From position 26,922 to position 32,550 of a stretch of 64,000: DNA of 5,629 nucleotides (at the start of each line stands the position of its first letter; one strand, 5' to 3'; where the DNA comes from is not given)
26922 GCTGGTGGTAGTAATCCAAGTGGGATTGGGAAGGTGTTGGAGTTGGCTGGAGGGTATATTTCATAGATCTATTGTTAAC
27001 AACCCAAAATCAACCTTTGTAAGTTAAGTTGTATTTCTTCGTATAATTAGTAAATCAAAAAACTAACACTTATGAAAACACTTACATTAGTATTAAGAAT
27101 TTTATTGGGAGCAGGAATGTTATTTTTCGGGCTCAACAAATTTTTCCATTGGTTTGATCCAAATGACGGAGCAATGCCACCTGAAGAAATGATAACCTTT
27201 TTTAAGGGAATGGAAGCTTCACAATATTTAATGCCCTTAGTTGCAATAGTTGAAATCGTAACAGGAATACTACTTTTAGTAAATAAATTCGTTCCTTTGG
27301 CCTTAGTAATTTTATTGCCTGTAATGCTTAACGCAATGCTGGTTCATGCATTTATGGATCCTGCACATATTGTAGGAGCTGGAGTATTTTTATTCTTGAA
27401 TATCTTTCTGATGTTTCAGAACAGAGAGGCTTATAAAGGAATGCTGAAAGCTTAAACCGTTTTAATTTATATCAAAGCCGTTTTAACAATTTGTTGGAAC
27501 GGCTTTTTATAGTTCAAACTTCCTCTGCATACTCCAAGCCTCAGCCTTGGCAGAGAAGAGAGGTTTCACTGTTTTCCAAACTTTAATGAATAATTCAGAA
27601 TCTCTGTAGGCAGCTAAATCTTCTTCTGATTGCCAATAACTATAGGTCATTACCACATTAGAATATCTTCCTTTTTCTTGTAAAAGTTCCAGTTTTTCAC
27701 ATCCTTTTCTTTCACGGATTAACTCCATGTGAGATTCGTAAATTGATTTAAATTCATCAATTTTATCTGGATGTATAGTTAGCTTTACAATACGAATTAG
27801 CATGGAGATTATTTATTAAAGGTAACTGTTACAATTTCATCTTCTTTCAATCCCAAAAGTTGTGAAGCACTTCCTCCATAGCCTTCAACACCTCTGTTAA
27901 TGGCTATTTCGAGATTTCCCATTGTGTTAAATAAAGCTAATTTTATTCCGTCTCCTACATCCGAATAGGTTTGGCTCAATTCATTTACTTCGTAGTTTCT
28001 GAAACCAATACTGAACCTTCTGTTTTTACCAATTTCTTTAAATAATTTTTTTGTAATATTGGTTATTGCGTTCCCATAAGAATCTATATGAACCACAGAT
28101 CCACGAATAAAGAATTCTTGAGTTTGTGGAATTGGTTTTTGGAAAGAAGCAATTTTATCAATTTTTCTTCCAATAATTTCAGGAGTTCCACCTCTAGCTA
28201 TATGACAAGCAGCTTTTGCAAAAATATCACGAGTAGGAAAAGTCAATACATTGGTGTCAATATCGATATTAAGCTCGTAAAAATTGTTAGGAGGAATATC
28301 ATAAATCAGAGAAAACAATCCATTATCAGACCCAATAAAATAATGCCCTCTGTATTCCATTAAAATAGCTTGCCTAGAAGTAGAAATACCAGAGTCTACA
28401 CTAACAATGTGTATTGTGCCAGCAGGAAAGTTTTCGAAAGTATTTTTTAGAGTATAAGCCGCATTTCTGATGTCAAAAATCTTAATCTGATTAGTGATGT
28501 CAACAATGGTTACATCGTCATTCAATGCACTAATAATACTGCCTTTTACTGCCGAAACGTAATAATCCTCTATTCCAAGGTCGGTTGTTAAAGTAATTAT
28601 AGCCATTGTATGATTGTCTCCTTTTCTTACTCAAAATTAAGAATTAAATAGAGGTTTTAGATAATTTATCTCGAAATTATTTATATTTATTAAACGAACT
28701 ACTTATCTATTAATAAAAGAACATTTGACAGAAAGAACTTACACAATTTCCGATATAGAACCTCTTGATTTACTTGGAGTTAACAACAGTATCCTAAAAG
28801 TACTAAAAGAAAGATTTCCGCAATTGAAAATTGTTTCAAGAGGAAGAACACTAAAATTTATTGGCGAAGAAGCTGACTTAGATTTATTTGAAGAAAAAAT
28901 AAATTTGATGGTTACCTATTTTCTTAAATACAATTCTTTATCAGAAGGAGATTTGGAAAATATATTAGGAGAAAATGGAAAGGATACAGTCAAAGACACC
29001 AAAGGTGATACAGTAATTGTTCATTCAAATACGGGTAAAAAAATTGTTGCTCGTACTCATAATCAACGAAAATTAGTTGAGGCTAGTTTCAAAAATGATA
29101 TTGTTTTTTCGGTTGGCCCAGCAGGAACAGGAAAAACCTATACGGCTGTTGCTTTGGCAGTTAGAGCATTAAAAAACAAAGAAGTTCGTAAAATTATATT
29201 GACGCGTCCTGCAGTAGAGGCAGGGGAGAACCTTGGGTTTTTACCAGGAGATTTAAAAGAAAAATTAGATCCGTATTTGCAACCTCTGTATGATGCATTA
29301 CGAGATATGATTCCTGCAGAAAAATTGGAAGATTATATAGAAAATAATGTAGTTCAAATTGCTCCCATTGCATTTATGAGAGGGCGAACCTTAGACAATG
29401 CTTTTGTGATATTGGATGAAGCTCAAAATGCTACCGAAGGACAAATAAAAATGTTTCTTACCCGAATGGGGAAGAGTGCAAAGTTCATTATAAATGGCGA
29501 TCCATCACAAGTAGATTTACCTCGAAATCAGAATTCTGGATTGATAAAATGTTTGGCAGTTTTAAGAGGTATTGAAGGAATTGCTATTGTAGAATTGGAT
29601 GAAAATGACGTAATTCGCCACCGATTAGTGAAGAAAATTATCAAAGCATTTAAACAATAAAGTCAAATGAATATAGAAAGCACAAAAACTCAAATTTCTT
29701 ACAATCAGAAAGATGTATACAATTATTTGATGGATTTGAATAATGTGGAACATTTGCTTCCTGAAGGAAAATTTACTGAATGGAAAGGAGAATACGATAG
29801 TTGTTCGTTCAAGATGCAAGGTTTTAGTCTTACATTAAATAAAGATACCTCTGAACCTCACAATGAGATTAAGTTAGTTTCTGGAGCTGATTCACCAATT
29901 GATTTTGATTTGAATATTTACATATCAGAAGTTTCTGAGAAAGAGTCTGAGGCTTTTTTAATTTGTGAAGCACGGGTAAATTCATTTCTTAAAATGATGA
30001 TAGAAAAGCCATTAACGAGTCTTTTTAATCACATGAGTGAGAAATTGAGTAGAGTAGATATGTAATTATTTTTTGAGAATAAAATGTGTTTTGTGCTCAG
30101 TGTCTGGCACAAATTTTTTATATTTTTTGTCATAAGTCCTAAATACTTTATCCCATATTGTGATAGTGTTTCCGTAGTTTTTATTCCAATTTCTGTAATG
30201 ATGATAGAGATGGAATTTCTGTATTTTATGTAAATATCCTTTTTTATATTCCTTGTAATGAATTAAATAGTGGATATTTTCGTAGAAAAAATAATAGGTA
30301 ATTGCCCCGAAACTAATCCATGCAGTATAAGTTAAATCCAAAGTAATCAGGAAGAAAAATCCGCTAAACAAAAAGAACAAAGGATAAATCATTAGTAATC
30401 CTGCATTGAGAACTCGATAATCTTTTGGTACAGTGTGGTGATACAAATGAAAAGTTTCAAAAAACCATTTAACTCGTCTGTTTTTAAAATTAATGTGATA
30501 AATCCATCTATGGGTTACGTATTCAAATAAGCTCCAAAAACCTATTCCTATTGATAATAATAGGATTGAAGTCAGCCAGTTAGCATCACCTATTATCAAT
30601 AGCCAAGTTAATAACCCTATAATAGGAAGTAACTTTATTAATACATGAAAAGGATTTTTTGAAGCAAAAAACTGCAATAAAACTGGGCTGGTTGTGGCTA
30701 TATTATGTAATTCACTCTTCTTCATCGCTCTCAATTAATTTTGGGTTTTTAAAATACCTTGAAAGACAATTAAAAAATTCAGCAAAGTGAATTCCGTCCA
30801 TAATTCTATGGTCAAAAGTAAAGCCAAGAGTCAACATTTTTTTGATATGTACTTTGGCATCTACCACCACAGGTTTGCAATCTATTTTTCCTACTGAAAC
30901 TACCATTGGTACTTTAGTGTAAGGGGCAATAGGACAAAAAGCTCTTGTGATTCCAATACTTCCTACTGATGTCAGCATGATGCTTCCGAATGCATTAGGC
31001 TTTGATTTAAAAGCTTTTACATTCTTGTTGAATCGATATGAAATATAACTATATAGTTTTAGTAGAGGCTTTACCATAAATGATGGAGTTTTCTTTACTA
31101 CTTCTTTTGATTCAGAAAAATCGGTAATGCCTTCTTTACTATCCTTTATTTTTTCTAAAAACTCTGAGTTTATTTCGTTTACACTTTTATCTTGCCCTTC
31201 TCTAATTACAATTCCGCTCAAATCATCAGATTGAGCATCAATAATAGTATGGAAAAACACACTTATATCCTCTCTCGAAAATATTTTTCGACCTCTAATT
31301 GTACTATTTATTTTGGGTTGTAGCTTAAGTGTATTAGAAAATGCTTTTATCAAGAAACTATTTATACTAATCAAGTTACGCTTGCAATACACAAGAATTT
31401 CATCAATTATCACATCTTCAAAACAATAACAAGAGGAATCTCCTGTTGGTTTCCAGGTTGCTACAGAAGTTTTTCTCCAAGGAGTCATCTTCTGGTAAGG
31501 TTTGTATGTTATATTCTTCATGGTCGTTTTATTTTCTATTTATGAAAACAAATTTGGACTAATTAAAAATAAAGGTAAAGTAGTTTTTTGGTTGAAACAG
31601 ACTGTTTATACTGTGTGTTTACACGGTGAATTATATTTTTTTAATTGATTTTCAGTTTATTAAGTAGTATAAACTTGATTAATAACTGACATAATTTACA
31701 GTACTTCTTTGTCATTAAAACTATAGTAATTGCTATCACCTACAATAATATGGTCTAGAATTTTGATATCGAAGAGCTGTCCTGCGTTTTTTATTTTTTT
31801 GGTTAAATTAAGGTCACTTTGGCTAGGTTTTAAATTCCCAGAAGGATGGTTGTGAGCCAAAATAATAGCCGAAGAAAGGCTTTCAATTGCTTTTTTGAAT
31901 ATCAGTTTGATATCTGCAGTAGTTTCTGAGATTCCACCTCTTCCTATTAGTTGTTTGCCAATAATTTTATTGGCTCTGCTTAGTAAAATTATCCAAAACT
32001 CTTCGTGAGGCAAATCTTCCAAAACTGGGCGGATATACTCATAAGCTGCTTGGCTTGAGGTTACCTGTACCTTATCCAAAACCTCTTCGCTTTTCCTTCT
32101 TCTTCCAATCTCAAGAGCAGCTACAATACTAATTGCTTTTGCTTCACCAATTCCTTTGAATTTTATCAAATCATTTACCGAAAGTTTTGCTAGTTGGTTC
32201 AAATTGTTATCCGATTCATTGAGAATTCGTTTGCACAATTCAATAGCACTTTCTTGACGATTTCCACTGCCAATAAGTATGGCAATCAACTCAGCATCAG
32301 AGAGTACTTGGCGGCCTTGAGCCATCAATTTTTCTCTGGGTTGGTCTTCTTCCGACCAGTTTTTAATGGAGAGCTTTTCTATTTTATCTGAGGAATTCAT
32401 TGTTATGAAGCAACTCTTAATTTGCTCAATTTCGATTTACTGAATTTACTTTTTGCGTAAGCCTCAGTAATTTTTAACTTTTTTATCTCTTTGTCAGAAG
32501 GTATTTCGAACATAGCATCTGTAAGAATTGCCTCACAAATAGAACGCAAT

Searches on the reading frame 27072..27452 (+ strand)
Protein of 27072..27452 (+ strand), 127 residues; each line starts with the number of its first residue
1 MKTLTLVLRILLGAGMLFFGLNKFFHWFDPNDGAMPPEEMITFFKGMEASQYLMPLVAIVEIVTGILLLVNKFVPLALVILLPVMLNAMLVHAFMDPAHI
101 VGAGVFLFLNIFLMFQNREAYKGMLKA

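Call 24: search_protein_families(library=pfam, proteins=[window:27072-27452:+], max_evalue=0.001)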
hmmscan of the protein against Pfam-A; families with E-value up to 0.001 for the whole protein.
window:27072-27452:+ (127 aa): 3 families
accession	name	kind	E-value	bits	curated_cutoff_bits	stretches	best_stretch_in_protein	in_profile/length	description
PF07681.17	DoxX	-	1.6e-11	45.1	23.6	1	5-92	2-84/85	DoxX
PF07291.16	MauE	-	3.2e-05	24.7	27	1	1-87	1-82/128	Methylamine utilisation protein MauE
PF13564.11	DoxX_2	-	0.00081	19.9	26.3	0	8-109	2-99/103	DoxX-like family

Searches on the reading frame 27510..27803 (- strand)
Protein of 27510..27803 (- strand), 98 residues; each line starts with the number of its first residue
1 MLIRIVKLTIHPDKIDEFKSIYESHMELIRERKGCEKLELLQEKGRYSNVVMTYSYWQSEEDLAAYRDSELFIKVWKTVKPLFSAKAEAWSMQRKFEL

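Call 56: search_protein_families(library=pfam, proteins=[window:27510-27803:-], max_evalue=0.001)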
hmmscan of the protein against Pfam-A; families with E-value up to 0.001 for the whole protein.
window:27510-27803:- (98 aa): 2 families
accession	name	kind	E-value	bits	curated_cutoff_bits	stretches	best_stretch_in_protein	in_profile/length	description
PF03992.22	ABM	-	6.8e-12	45.8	23.1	1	1-72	1-72/78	Antibiotic biosynthesis monooxygenase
PF13826.12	Monooxy_af470-like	-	0.00053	20.7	25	1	11-80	12-83/118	Monooxygenase af470-like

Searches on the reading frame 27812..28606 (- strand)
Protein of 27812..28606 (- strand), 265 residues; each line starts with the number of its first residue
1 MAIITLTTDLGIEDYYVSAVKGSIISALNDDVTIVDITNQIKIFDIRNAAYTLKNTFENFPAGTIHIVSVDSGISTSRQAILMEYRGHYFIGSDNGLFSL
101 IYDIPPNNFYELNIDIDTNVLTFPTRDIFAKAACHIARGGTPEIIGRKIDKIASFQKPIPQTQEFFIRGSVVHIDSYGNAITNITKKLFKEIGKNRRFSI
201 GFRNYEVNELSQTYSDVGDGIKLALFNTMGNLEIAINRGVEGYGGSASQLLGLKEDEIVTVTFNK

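Call 24: search_protein_families(library=pfam, proteins=[window:27812-28606:-], max_evalue=0.001)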
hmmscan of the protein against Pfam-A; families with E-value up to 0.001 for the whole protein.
window:27812-28606:- (265 aa): 2 families
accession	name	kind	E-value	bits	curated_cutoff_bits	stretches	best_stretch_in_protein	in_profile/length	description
PF01887.21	SAM_HAT_N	-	5.7e-46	156.3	26.3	1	4-146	1-145/145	SAM hydroxide adenosyltransferase N-terminal domain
PF20257.3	SAM_HAT_C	-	1.9e-22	79.8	25.5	1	169-259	1-83/84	SAM hydroxide adenosyltransferase C-terminal domain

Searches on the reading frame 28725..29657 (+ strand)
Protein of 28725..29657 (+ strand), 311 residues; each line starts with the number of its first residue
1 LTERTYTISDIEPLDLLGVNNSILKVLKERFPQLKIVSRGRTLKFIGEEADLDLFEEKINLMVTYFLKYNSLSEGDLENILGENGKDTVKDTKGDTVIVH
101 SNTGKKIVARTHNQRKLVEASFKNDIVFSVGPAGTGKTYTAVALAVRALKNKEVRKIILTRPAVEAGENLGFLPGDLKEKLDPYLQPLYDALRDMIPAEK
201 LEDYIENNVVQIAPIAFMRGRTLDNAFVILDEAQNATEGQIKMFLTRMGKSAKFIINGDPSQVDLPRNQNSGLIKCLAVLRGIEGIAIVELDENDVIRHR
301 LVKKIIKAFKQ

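Call 24: search_protein_families(library=pfam, proteins=[window:28725-29657:+], max_evalue=0.001)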
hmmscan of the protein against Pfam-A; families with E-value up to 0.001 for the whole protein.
window:28725-29657:+ (311 aa): 7 families
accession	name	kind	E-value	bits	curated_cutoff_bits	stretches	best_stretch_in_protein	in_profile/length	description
PF02562.22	PhoH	-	3.5e-91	304.7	27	1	107-309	2-204/205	PhoH-like protein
PF13604.12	AAA_30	-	1.3e-08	35.3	27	1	112-263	4-128/191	AAA domain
PF13245.12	AAA_19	-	2.1e-08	34.8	25.1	1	114-263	1-129/134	AAA domain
PF13086.12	AAA_11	-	0.00011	22.5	27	0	113-153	5-51/257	AAA domain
PF13401.12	AAA_22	-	0.00041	21.1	27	0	126-257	7-121/130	AAA domain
PF00580.27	UvrD-helicase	-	0.00055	20.1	23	0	112-155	3-44/271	UvrD/REP helicase N-terminal domain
PF00270.35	DEAD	-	0.00071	19.8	26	0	112-171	2-62/167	DEAD/DEAH box helicase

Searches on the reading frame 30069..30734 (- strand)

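Call 24: search_protein_families(library=pfam, proteins=[window:30069-30734:-], max_evalue=0.001)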
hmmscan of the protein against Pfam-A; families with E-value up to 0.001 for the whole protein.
window:30069-30734:- (222 aa): 1 family
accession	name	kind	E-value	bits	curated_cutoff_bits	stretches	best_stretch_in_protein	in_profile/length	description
PF04116.19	FA_hydroxylase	-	7.6e-15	55.9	31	1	62-200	3-132/132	Fatty acid hydroxylase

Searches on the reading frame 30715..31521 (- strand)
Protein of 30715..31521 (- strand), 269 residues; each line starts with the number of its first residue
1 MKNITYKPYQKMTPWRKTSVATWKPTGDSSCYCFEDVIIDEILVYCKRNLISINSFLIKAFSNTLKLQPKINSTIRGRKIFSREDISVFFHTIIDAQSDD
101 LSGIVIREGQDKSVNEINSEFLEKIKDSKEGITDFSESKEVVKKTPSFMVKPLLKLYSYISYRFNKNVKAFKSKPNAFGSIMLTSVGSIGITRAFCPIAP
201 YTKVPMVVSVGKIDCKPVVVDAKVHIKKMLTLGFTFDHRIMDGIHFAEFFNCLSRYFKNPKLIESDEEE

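Call 24: search_protein_families(library=pfam, proteins=[window:30715-31521:-], max_evalue=0.001)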
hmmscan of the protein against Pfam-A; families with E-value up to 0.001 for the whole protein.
window:30715-31521:- (269 aa): 1 family
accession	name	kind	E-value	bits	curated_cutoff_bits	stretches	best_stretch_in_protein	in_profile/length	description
PF00198.28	2-oxoacid_dh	-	5.2e-22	78.9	23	2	179-263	148-230/232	2-oxoacid dehydrogenases acyltransferase (catalytic domain)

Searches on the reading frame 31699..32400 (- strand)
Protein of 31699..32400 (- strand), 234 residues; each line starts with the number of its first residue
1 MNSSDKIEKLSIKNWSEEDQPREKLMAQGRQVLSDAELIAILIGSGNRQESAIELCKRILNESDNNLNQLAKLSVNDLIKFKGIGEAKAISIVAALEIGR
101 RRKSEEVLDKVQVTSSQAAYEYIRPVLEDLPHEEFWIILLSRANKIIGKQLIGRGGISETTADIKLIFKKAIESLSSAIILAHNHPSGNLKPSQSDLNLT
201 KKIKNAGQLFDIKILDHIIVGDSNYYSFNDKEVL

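Call 24: search_protein_families(library=pfam, proteins=[window:31699-32400:-], max_evalue=0.001)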
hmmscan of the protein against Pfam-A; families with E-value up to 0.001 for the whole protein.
window:31699-32400:- (234 aa): 2 families
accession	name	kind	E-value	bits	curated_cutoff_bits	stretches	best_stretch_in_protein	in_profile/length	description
PF04002.20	RadC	-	1.6e-42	144.7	22.1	1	114-231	2-119/121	RadC-like JAB domain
PF20582.4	UPF0758_N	-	7.9e-31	106.4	27.1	1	12-90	1-77/77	UPF0758 N-terminal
